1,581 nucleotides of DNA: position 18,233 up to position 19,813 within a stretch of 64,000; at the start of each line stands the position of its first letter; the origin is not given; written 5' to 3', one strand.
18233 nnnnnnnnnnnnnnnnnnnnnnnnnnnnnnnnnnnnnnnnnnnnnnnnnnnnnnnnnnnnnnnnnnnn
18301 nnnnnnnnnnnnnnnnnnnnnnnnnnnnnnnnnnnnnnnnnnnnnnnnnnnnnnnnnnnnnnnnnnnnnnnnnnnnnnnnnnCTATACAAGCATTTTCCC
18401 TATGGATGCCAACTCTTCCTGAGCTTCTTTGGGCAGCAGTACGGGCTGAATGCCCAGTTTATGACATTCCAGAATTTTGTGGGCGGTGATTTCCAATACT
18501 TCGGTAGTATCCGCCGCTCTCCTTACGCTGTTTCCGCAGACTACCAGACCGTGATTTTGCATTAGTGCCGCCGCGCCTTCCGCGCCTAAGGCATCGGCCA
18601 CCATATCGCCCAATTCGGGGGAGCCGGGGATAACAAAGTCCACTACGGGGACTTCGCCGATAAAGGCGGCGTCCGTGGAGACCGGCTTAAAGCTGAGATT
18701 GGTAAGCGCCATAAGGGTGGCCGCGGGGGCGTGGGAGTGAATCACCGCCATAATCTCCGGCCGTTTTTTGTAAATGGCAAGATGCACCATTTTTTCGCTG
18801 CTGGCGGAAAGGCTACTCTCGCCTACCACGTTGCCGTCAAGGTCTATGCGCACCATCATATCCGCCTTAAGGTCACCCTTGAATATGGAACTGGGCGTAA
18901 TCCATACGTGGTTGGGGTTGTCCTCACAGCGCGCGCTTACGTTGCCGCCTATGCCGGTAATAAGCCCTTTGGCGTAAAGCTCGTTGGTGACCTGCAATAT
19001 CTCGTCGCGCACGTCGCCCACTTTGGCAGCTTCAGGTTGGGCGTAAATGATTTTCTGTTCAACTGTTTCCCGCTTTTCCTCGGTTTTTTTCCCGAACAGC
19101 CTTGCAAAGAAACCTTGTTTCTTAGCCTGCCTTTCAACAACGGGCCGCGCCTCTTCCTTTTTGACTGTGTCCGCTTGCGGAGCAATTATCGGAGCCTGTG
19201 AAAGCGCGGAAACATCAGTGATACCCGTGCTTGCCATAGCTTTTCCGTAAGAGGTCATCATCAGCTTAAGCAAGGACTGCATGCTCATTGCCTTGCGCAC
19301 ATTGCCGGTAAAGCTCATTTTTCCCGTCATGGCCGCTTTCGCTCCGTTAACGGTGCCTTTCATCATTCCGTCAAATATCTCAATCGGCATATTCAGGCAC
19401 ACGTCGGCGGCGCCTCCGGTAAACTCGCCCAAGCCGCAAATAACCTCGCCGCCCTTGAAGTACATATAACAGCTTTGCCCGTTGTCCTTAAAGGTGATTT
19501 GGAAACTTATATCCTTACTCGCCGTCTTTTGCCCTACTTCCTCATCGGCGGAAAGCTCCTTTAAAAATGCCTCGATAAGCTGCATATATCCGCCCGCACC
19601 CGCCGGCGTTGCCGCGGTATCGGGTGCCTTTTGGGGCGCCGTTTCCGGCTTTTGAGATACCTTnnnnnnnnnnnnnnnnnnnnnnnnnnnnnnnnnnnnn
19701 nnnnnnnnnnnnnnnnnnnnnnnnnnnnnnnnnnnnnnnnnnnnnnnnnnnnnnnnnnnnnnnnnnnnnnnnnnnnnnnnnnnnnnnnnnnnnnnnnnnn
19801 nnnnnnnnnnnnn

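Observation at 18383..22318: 1311-aa single-polypeptide fusion: FGGY sugar kinase + D-2-hydroxyacid dehydrogenase + SCP2 + class II (FucA/AraD-type) aldolase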

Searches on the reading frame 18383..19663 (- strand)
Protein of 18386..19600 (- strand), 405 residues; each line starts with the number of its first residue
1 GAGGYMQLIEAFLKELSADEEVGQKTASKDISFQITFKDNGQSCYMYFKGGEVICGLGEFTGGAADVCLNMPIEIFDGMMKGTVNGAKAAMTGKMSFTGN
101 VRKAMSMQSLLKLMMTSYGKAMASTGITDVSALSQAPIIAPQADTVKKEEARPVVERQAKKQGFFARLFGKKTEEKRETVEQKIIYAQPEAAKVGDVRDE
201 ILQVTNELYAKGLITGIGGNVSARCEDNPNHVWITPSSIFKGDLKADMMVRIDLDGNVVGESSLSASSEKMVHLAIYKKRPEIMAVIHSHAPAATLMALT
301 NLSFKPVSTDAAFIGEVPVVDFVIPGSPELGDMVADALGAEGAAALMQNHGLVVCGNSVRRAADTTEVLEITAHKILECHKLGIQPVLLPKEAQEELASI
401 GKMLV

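Call 30: search_solved_structures(query=window:18386-19600:-, max_evalue=0.001, show_alignments=3)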
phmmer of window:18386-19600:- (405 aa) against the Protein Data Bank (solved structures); distinct sequences matched with E-value up to 0.001: 40.
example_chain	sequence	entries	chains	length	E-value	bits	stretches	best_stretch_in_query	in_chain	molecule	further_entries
6btd_A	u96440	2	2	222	3.5e-21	79.2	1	198-399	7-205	Fuculose phosphate aldolase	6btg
6vop_A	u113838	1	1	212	7.1e-20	74.9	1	196-377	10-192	Aldolase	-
4c25_A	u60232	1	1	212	1.5e-18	70.5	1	195-398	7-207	L-FUCULOSE PHOSPHATE ALDOLASE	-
4c24_A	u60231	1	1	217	1.5e-18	70.5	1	195-398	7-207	L-FUCULOSE PHOSPHATE ALDOLASE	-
6voq_A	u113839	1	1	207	1.9e-18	70.2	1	197-378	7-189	Aldolase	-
1dzw_P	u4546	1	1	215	2.2e-17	66.6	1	200-380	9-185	L-fuculose phosphate aldolase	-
1dzv_P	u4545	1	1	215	5.7e-17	65.3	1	200-380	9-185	L-fuculose phosphate aldolase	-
1dzy_P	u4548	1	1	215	5.7e-17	65.3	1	200-380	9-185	L-FUCULOSE-1-PHOSPHATE ALDOLASE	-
1dzx_P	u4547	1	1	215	5.7e-17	65.3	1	200-380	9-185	L-fuculose phosphate aldolase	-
1fua_A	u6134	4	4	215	5.8e-17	65.3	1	200-380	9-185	L-FUCULOSE-1-PHOSPHATE ALDOLASE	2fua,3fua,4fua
1dzz_P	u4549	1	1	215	5.8e-17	65.3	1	200-380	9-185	L-fuculose phosphate aldolase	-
1dzu_P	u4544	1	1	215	5.8e-17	65.3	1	200-380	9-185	L-fuculose phosphate aldolase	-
7x78_A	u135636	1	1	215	7.3e-17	64.9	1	200-378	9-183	L-fuculose phosphate aldolase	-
1e48_P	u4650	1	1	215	1.4e-16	64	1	200-380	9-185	L-FUCULOSE 1-PHOSPHATE ALDOLASE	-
1e47_P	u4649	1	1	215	1.4e-16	64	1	200-380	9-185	L-FUCULOSE 1-PHOSPHATE ALDOLASE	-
4jgx_A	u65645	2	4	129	7.6e-05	25.4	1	26-113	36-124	Fatty acid-binding protein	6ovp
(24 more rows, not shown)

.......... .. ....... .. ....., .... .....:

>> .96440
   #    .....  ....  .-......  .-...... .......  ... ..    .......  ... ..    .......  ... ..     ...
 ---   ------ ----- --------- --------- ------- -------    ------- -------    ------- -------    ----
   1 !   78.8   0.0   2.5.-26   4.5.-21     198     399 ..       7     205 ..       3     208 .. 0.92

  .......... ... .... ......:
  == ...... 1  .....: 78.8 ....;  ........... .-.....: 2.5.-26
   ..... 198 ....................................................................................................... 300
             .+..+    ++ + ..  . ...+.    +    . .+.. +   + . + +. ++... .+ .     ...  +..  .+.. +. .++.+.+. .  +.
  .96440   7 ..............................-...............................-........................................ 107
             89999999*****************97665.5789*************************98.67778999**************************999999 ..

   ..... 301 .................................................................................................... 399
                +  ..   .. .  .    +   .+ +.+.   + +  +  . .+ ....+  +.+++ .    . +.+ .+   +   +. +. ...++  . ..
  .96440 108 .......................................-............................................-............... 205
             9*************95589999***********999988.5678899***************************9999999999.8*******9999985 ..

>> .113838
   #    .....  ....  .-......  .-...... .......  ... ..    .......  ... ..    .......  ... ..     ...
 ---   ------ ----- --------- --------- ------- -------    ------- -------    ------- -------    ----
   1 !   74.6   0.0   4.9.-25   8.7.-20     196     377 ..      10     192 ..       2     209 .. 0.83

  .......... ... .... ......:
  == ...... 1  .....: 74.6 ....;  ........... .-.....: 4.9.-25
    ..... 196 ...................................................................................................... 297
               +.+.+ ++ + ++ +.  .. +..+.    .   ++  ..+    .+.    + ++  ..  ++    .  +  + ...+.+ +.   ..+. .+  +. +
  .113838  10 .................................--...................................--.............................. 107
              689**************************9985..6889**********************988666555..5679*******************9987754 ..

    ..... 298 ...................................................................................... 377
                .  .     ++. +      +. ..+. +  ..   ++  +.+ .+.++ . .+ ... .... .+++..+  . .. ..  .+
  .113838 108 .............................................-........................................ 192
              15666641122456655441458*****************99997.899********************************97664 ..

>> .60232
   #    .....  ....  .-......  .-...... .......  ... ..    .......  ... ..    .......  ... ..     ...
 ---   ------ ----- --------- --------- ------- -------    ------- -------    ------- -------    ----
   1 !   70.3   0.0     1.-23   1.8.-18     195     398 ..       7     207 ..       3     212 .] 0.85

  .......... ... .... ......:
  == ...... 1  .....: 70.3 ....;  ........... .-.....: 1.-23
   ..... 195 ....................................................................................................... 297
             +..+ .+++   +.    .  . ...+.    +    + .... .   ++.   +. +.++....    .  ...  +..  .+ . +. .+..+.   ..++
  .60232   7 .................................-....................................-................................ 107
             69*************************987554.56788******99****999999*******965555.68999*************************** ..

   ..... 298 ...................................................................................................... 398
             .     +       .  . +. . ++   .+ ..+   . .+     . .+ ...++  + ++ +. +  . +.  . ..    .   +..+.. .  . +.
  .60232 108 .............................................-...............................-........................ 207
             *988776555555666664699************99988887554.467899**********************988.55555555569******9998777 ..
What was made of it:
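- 19226..19603 (-): SCP2 (sterol-carrier-protein-2 fold) module, aa about 906-1031. A weak PDB sequence hit is to a fatty-acid-binding SCP2 protein, 4jgx (call 30).
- On 3-oxo-tetronate 4-phosphate decarboxylase OtnC/YgbL: YgbL (6vop) aligns with a gap and Ala where the window has the invariant SSE (call 30).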

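Call 79: predict_structure(alignment_id=A2)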
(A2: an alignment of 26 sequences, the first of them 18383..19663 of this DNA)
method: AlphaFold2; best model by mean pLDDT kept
length: 426 residues; sequences in the alignment: 26
mean_pLDDT: 83.8   pTM: 0.69
mean pLDDT of the five models: 83.8, 83.0, 82.2, 82.0, 81.5
residues with pLDDT >= 90: 280; 70-90: 60; 50-70: 18; < 50: 68
segments of 3 or more residues with pLDDT < 50: 1-19, 160-184, 188-210
pLDDT, mean of each block of 10 residues (from residue 1): 45 45 81 98 96 95 95 97 93 95 92 85 87 96 94 67 40 38 46 41 37 70 95 91 96 93 90 96 90 98 97 96 93 94 93 97 94 96 97 97 95 93 79
secondary structure, 60 per line:
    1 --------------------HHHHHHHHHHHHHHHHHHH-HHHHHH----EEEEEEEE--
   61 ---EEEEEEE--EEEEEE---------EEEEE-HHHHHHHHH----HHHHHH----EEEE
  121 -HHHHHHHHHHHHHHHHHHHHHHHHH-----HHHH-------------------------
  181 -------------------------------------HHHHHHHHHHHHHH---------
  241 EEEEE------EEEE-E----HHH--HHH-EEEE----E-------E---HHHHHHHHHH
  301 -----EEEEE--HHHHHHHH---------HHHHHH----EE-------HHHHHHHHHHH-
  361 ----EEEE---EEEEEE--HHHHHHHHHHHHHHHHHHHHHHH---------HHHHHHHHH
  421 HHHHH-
elements in order: H21-39 H41-46 E51-58 E64-70 E73-78 E88-92 H94-102 H107-112 E117-120 H122-146 H152-155 H218-231 E241-245 E252-255 E271-274 H291-300 E306-310 H313-320 H330-335 H349-359 E365-368 E372-377 H380-402 H412-425
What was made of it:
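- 19544..19771 (-): Linker 1 (about aa 850-925), low complexity. The modelled part, aa 886-904, has pLDDT<50 (call 79).
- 19226..19603 (-): The AF2 model has pLDDT>90 for this domain (call 79).
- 19028..19225 (-): Linker 2 (aa 1032-1097), disordered. pLDDT<50 in the AF2 model (call 79).
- On MinD-type membrane-targeting sequence: It is modelled as disordered (call 79).
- Checked: Within it, aa 886-904 and about 1045-1095 are modelled as disordered (pLDDT<50; call 79).
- The MinD-like motif is modelled as disordered (call 79), and membrane binding has not been tested.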

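Call 86: fold_search(model_id=the predicted structure, library=pdb)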
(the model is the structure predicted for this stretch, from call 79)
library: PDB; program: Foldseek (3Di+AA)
matches with E <= 10: 607; with E <= 0.001: 127
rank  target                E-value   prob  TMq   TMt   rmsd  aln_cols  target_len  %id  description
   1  6btg                  1.6e-17  1.00  0.45  0.91   1.5       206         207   30  Crystal structure of deoxyribose-phosphate aldolase bound with DHAP from Bacillus Thuringiensis (released 2018-07-04)
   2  6btd                  3.5e-17  1.00  0.44  0.91   1.4       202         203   30  Crystal structure of deoxyribose-phosphate aldolase from Bacillus Thuringiensis involved in dispatching the ubiquitous r (released 2018-07-04)
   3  4c24                  7.8e-17  1.00  0.45  0.88   1.8       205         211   31  L-fuculose 1-phosphate aldolase (released 2013-12-11)
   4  4c25                  1.5e-16  1.00  0.45  0.88   2.0       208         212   31  L-fuculose 1-phosphate aldolase (released 2013-12-18)
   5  1e4c                  3.3e-16  1.00  0.44  0.89   1.8       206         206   28  L-Fuculose 1-Phosphate Aldolase from Escherichia coli Mutant S71Q (released 2000-11-06)
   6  7x78                  3.3e-16  1.00  0.43  0.88   1.9       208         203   30  L-fuculose 1-phosphate aldolase (released 2022-04-13)
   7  2fua                  4.9e-16  1.00  0.45  0.88   2.2       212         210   29  L-FUCULOSE 1-PHOSPHATE ALDOLASE CRYSTAL FORM T WITH COBALT (released 1996-10-14)
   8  1e49                  5.1e-16  1.00  0.44  0.89   1.9       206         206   28  L-Fuculose 1-Phosphate Aldolase from Escherichia coli Mutant N29L/S71A (released 2000-11-06)
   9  1dzu                  5.1e-16  1.00  0.45  0.89   2.0       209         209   29  L-Fuculose-1-Phosphate Aldolase from Escherichia coli Mutant T26A (released 2000-06-02)
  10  1e47                  5.5e-16  1.00  0.44  0.89   2.0       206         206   29  L-Fuculose 1-Phosphate Aldolase from Escherichia coli Mutant E73Q (released 2000-11-06)
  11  1dzz                  5.8e-16  1.00  0.44  0.88   2.1       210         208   30  L-Fuculose-1-Phosphate Aldolase from Escherichia coli Mutant Y113F (released 2000-06-02)
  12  1fua                  7.7e-16  1.00  0.44  0.89   1.8       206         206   29  L-FUCULOSE 1-PHOSPHATE ALDOLASE CRYSTAL FORM T (released 1996-10-14)
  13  1e4a                  1.0e-15  1.00  0.44  0.89   2.0       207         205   30  L-Fuculose 1-Phosphate Aldolase from Escherichia coli Mutant Del(27) (released 2000-11-06)
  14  1dzv                  1.1e-15  1.00  0.44  0.89   1.9       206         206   29  L-Fuculose-1-Phosphate Aldolase from Escherichia coli Mutant Y113F/Y209F (released 2000-06-02)
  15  9m09_A                1.2e-15  1.00  0.44  0.66   8.2       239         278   23  Structure of TqaM from Penicillium aethiopicum in complex with substrate (released 2026-03-04)
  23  6vop                  2.9e-15  1.00  0.43  0.87   2.2       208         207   29  Crystal structure of YgbL, a putative aldolase/epimerase/decarboxylase from Escherichia coli (released 2020-02-19)
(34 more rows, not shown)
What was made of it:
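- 18386..19012 (-): Class II (FucA/DrdA-type) aldolase module, aa 1103-1311. Foldseek best match is DrdA 6btg/6btd (TM 0.91, rmsd 1.4-1.5 A), then FucA (call 86).
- On Class II aldolase/adducin family, FucA/DrdA-type DHAP aldolases: Foldseek TM is 0.88-0.91 to DrdA and FucA (call 86).
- On L-ribulose-5-phosphate 4-epimerase (AraD/SgbE/UlaF): The AraD structure is a poorer match (TM 0.81-0.82; call 86).
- Closest known: 5-deoxyribose / MTR 'DHAP shunt': DrdK or MtnK, DrdI or MtnA, DrdA or Ald2. Same: DrdA (6btd/6btg) is the best sequence and structure match of the aldolase module (calls 30, 86).
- The best structural match is DrdA, the 5-deoxyribulose-1-P aldolase (TM 0.91; call 86).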
